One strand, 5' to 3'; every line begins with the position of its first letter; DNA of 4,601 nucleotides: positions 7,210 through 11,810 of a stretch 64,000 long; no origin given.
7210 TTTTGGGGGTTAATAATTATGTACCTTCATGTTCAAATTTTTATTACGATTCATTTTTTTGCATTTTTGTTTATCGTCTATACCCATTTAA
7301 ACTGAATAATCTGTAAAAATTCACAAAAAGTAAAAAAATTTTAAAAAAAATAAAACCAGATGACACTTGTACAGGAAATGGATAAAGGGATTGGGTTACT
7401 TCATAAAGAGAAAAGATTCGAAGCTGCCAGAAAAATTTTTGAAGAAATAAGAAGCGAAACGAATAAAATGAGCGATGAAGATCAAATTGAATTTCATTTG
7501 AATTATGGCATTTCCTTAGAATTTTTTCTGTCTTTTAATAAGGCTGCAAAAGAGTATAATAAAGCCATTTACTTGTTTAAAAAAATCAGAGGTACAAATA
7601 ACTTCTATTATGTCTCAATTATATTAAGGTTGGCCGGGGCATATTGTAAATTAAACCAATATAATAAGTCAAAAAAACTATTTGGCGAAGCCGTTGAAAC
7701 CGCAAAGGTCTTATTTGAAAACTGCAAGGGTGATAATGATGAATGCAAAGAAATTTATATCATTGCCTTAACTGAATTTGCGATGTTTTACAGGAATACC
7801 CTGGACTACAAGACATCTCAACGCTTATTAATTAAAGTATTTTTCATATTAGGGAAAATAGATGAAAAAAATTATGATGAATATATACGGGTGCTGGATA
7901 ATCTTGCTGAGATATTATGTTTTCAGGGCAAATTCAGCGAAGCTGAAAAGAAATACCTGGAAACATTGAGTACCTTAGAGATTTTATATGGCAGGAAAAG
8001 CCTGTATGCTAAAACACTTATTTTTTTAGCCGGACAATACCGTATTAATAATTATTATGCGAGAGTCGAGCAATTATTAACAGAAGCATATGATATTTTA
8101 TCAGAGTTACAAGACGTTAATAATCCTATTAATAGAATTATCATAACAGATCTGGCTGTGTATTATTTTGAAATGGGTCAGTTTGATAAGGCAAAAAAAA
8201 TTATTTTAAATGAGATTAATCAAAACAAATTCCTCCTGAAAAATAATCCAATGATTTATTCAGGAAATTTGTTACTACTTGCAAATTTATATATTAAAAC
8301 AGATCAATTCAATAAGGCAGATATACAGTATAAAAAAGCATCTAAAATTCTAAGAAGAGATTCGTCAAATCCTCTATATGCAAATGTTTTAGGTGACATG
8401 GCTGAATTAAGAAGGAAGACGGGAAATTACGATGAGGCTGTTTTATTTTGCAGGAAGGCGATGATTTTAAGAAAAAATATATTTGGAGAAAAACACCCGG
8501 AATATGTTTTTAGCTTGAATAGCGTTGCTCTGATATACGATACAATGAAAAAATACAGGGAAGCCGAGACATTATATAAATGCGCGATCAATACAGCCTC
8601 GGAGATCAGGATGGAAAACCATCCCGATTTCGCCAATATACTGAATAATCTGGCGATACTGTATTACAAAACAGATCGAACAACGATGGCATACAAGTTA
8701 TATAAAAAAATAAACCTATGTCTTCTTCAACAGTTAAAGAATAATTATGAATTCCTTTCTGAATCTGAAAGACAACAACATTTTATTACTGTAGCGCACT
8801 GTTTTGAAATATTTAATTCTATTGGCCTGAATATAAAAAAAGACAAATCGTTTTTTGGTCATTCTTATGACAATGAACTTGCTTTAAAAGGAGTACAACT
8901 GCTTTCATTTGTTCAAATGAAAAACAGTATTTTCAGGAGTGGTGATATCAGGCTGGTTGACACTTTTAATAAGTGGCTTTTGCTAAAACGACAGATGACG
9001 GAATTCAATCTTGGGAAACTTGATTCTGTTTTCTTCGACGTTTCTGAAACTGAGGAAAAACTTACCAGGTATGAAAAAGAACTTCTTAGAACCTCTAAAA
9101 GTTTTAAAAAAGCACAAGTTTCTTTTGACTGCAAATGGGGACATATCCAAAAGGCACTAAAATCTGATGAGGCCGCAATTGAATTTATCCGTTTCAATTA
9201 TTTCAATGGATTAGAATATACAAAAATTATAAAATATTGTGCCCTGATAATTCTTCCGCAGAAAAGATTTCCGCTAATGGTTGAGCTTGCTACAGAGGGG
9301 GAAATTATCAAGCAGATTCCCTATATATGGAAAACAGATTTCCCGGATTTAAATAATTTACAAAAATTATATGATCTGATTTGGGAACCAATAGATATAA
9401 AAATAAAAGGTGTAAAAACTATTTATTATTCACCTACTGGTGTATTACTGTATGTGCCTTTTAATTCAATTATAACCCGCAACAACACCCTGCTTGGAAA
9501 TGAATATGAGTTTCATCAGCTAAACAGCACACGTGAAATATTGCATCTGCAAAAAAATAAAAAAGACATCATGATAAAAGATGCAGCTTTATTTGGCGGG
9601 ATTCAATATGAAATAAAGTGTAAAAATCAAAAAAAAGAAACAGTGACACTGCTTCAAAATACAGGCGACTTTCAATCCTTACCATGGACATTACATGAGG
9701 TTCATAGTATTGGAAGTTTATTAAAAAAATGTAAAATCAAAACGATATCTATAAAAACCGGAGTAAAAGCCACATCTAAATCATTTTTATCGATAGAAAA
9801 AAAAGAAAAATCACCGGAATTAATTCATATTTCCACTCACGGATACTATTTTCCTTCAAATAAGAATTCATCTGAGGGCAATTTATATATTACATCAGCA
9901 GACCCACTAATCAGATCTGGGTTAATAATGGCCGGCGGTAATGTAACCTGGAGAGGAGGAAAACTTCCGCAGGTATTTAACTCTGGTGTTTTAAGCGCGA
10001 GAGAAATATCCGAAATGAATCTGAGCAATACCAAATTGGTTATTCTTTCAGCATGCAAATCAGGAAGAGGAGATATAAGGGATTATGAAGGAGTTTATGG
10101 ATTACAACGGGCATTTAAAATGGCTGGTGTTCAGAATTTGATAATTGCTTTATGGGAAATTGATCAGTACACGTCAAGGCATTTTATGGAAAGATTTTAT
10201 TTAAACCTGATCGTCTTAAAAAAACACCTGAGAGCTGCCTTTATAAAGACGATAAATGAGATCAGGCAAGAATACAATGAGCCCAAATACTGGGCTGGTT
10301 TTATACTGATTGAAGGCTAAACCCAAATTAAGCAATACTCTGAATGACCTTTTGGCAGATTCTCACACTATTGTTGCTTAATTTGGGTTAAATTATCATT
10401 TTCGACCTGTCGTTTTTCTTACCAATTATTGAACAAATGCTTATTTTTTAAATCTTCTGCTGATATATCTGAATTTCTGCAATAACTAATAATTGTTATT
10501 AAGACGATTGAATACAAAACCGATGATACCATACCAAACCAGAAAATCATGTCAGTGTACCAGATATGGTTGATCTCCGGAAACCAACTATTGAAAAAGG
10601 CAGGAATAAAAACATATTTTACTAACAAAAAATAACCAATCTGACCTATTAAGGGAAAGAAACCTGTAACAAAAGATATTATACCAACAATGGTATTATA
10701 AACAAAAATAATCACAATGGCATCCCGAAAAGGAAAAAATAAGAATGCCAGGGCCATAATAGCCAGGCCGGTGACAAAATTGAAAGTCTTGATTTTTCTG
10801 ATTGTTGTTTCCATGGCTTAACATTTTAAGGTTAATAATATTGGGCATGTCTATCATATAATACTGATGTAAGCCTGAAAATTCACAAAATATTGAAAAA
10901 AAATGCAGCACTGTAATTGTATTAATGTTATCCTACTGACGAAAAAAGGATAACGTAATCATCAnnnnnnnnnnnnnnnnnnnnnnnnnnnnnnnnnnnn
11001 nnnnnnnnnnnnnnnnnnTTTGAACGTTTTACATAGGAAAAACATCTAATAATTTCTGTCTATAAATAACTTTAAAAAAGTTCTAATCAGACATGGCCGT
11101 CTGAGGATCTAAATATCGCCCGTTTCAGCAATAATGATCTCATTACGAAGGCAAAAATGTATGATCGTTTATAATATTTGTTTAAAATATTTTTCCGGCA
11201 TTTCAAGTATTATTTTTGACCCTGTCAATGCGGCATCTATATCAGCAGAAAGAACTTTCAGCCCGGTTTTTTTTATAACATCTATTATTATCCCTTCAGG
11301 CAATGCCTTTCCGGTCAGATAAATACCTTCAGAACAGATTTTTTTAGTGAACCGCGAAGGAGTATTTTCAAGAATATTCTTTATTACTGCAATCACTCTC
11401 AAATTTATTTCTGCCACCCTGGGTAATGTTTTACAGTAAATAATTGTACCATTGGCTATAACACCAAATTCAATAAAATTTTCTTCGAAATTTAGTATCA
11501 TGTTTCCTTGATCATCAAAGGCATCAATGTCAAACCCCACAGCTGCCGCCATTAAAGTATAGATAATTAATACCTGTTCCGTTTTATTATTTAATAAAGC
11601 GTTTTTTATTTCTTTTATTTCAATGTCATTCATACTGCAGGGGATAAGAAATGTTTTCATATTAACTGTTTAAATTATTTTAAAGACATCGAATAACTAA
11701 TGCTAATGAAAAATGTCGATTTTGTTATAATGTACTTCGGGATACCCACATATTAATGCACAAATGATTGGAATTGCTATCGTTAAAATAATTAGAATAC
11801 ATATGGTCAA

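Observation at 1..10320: Hsp70-like ATPase / TPR / paralogous lipoprotein operon divergent from a TPR-CHAT caspase-like protease: candidate uncharacterised envelope-linked conflict or proteostasis module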

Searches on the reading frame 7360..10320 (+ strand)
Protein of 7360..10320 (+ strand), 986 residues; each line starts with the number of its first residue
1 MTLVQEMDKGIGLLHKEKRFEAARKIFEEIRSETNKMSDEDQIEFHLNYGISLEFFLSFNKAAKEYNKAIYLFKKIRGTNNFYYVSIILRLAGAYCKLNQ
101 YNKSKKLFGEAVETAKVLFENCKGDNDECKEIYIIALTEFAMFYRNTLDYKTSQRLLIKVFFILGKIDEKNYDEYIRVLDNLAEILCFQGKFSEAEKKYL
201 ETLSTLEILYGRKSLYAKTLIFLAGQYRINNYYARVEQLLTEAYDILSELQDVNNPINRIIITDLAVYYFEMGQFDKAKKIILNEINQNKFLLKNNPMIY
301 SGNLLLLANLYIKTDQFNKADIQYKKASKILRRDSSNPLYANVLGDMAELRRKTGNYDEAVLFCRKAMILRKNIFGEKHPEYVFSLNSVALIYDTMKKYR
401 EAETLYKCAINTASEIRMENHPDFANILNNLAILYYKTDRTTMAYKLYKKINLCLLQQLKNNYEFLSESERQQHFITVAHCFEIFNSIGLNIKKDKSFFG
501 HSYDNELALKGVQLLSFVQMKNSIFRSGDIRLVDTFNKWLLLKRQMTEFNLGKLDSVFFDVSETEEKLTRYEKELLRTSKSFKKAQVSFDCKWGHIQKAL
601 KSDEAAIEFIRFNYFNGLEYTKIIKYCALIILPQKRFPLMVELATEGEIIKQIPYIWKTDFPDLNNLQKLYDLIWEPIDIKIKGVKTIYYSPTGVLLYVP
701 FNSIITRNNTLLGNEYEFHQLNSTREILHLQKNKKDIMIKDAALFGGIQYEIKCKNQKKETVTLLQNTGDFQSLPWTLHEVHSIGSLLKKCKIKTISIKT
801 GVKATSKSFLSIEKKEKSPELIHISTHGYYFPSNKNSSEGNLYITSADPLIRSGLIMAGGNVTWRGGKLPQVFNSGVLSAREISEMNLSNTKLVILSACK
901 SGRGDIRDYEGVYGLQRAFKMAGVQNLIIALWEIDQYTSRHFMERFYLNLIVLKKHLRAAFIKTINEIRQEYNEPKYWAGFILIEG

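Call 5: search_protein_families(library=pfam, proteins=[window:7360-10320:+], max_evalue=0.01)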
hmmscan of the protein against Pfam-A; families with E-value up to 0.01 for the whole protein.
window:7360-10320:+ (986 aa): 13 families
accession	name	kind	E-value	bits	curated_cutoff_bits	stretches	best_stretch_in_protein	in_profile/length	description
PF12770.12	CHAT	-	1.2e-48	166.5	24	1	667-984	4-287/289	CHAT domain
PF13424.12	TPR_12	-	6.8e-38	129.2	30.1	4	341-413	3-75/77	Tetratricopeptide repeat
PF13374.12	TPR_10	-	8.6e-25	86.4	27.5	1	352-381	13-42/42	Tetratricopeptide repeat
PF24885.1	TPR_NPHP3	-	6.5e-18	65.4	100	2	385-452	143-210/239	Nephrocystin-3 TPR domain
PF14559.12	TPR_19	-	1.4e-15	57.8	25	0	62-113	3-53/68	Tetratricopeptide repeat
PF07719.23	TPR_2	-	8.6e-15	54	27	0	343-372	3-32/34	Tetratricopeptide repeat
PF13176.12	TPR_7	-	2.4e-11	43.2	27.9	0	344-372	2-30/36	Tetratricopeptide repeat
PF00515.34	TPR_1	-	2.2e-10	40.3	27.8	0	386-410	4-28/34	Tetratricopeptide repeat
PF13431.12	TPR_17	-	7.3e-10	38.8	24.4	0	419-444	7-32/34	Tetratricopeptide repeat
PF13181.12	TPR_8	-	7.5e-08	32.4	25.7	0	304-329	4-29/34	Tetratricopeptide repeat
PF25068.1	ARM_TT21_4th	-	8.8e-06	26.5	30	1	260-330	33-102/153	Tetratricopeptide repeat protein 21 forth ARM domain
PF17874.7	TPR_MalT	-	0.00033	20.5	45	0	174-288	38-151/336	MalT-like TPR region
PF25058.1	ARM_TT21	-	0.0029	18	27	0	83-114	55-86/155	Tetratricopeptide repeat protein 21 ARM repeat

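Call 6: search_protein_families(library=padloc, proteins=[window:7360-10320:+], max_evalue=0.01)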
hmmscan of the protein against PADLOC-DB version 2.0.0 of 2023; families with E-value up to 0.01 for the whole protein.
window:7360-10320:+ (986 aa): 0 families

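Call 8: search_protein_families(library=ncbifam, proteins=[window:7360-10320:+], max_evalue=0.01)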
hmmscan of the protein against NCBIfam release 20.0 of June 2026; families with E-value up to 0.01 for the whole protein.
window:7360-10320:+ (986 aa): 5 families
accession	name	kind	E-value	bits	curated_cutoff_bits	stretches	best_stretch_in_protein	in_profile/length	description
NF040586.1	FxSxx_TPR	equivalog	9.6e-18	64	300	2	308-451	435-582/830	FxSxx-COOH system tetratricopeptide repeat protein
NF008757.0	PRK11788.1-5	equivalog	3e-05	23.4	363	0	255-370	103-209/388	lipopolysaccharide assembly protein LapB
TIGR00756.2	PPR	repeat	0.00067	19.6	20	0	16-32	12-28/35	pentatricopeptide repeat protein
TIGR02917.1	PEP_TPR_lipo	equivalog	0.0026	15.7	312.2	0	379-450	631-694/899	XrtA/PEP-CTERM system TPR-repeat protein PrsT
NF053617.1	SARPRegAfsRStmc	equivalog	0.0052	14.8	1430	0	307-370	782-845/986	SARP-family global regulator AfsR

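Call 78: search_solved_structures(query=window:7360-10320:+, max_evalue=0.001, show_alignments=0)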
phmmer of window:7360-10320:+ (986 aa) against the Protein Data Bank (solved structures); distinct sequences matched with E-value up to 0.001: 17.
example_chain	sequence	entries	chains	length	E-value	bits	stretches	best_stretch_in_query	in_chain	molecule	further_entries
5oj8_A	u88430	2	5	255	8.2e-22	80.3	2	353-451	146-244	Kinesin light chain 1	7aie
7ai4_A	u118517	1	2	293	1e-21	80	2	353-451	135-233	Isoform C of Kinesin light chain 1,Isoform C of Kinesin light chain 1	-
3nf1_A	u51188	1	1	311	1.4e-21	79.6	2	353-451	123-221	Kinesin light chain 1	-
6swu_A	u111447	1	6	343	1.9e-21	79.1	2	353-451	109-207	Kinesin light chain 1,Kinesin light chain 1,TPR domain of kinesin light chain 1 in complex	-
6fuz_A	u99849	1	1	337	2.5e-21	78.7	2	353-451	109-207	Kinesin light chain 1,Kinesin light chain 1,C-Jun-amino-terminal kinase-interacting protei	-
6fv0_A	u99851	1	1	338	2.6e-21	78.7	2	353-451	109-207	Kinesin light chain 1,Torsin-1A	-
9pmb_C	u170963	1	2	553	1.2e-20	76.4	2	353-451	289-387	Kinesin light chain 1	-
6ejn_A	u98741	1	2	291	3.5e-19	71.6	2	352-438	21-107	Kinesin light chain 2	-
6f9i_A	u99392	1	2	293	3.6e-19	71.6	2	352-437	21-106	Kinesin light chain 2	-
5ojf_A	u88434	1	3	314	4.5e-19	71.2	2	352-438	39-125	Kinesin light chain 2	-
5fjy_A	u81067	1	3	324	6.1e-19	70.8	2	353-438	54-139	KINESIN LIGHT CHAIN 2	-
3edt_B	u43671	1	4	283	1.9e-18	69.1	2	353-451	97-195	Kinesin light chain 2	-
3ceq_A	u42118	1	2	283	8.4e-18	67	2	353-451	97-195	Kinesin light chain 2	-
3zfw_A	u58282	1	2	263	7.5e-17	63.9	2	353-451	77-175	KINESIN LIGHT CHAIN 2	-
5o09_1C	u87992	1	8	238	5.3e-08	34.6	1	304-459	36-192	Bacterial kinesin light chain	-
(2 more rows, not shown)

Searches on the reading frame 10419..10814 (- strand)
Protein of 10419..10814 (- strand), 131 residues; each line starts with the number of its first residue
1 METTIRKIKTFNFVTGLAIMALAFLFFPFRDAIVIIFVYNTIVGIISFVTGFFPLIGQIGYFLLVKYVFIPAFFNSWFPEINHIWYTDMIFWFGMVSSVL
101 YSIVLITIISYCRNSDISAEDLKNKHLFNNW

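Call 14: search_protein_families(library=pfam, proteins=[window:10419-10814:-], max_evalue=0.001)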
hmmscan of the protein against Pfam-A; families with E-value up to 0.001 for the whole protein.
window:10419-10814:- (131 aa): 0 families

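Call 65: search_protein_families(library=padloc, proteins=[window:10419-10814:-], max_evalue=0.001)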
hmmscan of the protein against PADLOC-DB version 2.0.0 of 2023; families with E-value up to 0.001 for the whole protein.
window:10419-10814:- (131 aa): 0 families

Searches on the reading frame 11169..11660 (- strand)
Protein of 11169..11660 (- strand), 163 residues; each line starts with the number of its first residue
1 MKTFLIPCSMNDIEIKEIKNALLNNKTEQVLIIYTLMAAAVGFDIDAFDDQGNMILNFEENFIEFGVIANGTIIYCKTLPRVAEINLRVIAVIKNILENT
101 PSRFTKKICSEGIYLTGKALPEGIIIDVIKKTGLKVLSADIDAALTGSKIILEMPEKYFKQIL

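Call 14: search_protein_families(library=pfam, proteins=[window:11169-11660:-], max_evalue=0.001)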
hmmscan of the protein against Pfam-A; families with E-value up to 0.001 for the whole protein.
window:11169-11660:- (163 aa): 1 family
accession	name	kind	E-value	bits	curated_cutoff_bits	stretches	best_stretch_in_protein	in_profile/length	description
PF06723.19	MreB_Mbl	-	5.1e-14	52.3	27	1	6-79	100-173/327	MreB/Mbl protein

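Call 65: search_protein_families(library=padloc, proteins=[window:11169-11660:-], max_evalue=0.001)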
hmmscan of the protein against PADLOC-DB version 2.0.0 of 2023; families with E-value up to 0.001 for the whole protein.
window:11169-11660:- (163 aa): 0 families
